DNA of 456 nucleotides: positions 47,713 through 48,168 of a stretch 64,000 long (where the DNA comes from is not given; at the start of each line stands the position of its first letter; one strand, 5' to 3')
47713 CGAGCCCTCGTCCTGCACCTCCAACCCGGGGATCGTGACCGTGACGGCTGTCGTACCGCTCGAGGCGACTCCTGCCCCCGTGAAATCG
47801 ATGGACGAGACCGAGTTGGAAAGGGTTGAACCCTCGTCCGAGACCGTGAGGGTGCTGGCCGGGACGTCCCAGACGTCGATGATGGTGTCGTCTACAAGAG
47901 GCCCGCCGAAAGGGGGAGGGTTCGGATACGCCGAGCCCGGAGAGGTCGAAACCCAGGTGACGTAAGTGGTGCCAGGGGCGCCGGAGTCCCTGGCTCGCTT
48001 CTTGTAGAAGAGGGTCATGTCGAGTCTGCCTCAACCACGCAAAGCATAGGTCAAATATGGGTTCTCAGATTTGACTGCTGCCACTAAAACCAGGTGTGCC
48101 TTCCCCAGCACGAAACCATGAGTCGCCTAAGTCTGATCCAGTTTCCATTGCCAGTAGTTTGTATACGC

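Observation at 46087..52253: Two repeat-shaft proteins share an N-terminal anchor motif and 11-12 tandem repeats of 35-42 aa, with different tips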

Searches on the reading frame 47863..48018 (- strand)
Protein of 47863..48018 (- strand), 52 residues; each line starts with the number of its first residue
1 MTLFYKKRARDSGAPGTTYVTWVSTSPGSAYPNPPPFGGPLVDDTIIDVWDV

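Call 56: search_protein_representatives(alignment_id=A6)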
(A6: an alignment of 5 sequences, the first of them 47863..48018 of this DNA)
Query: 5 sequences, 52 profile positions. Proteins with E-value up to 0.001 (for the whole library): 69; up to 1e-10: 30; up to 1e-30: 0. The best 69 are listed.
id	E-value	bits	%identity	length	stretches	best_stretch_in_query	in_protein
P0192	5.9e-30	118.8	-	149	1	1-52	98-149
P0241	8.2e-25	102.3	-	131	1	2-52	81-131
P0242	9.9e-24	98.8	-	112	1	1-52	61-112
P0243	1.5e-22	95.1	-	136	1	1-52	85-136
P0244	2.6e-21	91.1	-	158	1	1-52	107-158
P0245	3.6e-21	90.6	-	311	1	1-52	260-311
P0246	7.3e-21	89.6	-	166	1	1-52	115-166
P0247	2.2e-20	88.1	-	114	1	1-51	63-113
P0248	2.3e-20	88.0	-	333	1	1-52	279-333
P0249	1.0e-19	86.0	-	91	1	2-51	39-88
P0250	2.3e-19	84.8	-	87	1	2-52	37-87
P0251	1.0e-18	82.8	-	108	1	1-51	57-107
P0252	4.6e-18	80.7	-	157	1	1-52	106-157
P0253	1.3e-16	76.0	-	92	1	1-50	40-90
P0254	2.4e-16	75.2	-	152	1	1-51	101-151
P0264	8.2e-13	63.9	-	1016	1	1-52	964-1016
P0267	2.8e-11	58.9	-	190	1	1-51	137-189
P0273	2.8e-09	52.5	-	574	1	5-52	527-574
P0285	1.9e-06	43.5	-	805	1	4-52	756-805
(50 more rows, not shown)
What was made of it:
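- An exhaustive profile search of 1.84 billion representatives gave 69 hits (call 56).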

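Call 59: find_encoding_contigs(protein=P0264, flank=10000, max_places=2)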
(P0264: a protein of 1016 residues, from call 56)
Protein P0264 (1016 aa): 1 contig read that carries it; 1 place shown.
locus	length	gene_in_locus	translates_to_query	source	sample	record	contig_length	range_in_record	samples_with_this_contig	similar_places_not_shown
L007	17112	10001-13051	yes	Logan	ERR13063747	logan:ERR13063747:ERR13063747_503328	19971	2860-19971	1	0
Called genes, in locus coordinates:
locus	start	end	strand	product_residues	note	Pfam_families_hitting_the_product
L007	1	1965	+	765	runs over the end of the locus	-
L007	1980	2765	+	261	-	-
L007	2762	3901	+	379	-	-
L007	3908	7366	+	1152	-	-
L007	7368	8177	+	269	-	-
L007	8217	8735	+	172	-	PF23140:Gp80 (weak)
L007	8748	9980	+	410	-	-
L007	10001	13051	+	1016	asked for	PF13385:Laminin_G_3, PF02210:Laminin_G_2 (faint), PF07953:Toxin_R_bind_N (weak), PF13385:Laminin_G_3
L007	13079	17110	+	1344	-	?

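Call 60: find_encoding_contigs(protein=P0249, flank=10000, max_places=2)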
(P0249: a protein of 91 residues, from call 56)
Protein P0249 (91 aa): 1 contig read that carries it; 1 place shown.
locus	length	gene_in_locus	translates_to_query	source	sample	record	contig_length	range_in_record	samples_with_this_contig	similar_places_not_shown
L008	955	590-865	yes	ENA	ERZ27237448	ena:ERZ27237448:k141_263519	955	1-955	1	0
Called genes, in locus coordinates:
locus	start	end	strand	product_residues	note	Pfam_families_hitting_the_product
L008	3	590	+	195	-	?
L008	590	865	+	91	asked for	-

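Call 87: search_protein_families(library=phrogs, proteins=[P0241, P0245, P0248, P0249, P0267, P0273], max_evalue=0.01)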
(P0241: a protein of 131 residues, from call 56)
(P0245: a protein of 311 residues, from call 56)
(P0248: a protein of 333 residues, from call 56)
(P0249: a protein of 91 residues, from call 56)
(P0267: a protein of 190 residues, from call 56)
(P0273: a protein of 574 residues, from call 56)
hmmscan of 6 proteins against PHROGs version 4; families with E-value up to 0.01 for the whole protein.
P0241 (131 aa): 0 families

P0245 (311 aa): 0 families

P0248 (333 aa): 0 families

P0249 (91 aa): 0 families

P0267 (190 aa): 0 families

P0273 (574 aa): 0 families

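Call 88: search_protein_families(library=pfam, proteins=[P0245, P0248, P0249, P0267, P0273, P0285], max_evalue=0.01)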
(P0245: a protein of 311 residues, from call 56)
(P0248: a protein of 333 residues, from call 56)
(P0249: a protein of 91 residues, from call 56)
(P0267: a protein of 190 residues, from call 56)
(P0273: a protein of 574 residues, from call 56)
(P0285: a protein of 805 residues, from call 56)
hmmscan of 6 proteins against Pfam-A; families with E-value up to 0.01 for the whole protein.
P0245 (311 aa): 0 families

P0248 (333 aa): 0 families

P0249 (91 aa): 1 family
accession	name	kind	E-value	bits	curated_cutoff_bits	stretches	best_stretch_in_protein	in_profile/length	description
PF15579.11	Imm52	-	0.0053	16.8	25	1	15-74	124-183/233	Immunity protein 52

P0267 (190 aa): 0 families

P0273 (574 aa): 1 family
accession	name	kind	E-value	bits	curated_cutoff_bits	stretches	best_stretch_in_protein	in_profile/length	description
PF13385.13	Laminin_G_3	-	2.2e-30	106.2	27.6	2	121-270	13-151/151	Concanavalin A-like lectin/glucanases superfamily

P0285 (805 aa): 3 families
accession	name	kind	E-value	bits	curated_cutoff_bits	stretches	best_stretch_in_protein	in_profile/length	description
PF13385.13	Laminin_G_3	-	2.5e-57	193.7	27.6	3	80-244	2-150/151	Concanavalin A-like lectin/glucanases superfamily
PF02210.31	Laminin_G_2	-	1.1e-12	48.9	22.9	1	144-234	32-123/126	Laminin G domain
PF22925.3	TS_C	-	0.00011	22.4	27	0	146-241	108-201/202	Trans-sialidase, C-terminal domain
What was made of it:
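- The larger carriers are Laminin_G_3 lectin-like arrays (calls 59, 88).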

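Call 97: find_related_loci(query=A6, collection=viral_contigs, flank=6000)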
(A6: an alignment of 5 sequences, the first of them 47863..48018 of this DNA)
Query A6 (52 aa) in viral_contigs; peptide patterns used: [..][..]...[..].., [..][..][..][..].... (x = any residue, [..] = any of these).
24 stretches matched a pattern; 1 encode a relative of the query (tblastn E <= 1e-3); 1 distinct loci.
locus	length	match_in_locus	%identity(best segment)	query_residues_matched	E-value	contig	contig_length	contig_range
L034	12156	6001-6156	52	1-52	8e-17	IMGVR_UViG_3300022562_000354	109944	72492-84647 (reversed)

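Call 98: find_related_loci(query=A6, collection=metagenome_contigs, flank=6000)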
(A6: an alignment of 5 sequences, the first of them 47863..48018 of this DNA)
Query A6 (52 aa) in metagenome_contigs; peptide patterns used: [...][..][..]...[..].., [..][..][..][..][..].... (x = any residue, [..] = any of these).
104 stretches matched a pattern; 1 encode a relative of the query (tblastn E <= 1e-3); 1 distinct loci.
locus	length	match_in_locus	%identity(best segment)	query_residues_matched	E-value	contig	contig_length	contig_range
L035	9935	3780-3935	56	1-52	2e-16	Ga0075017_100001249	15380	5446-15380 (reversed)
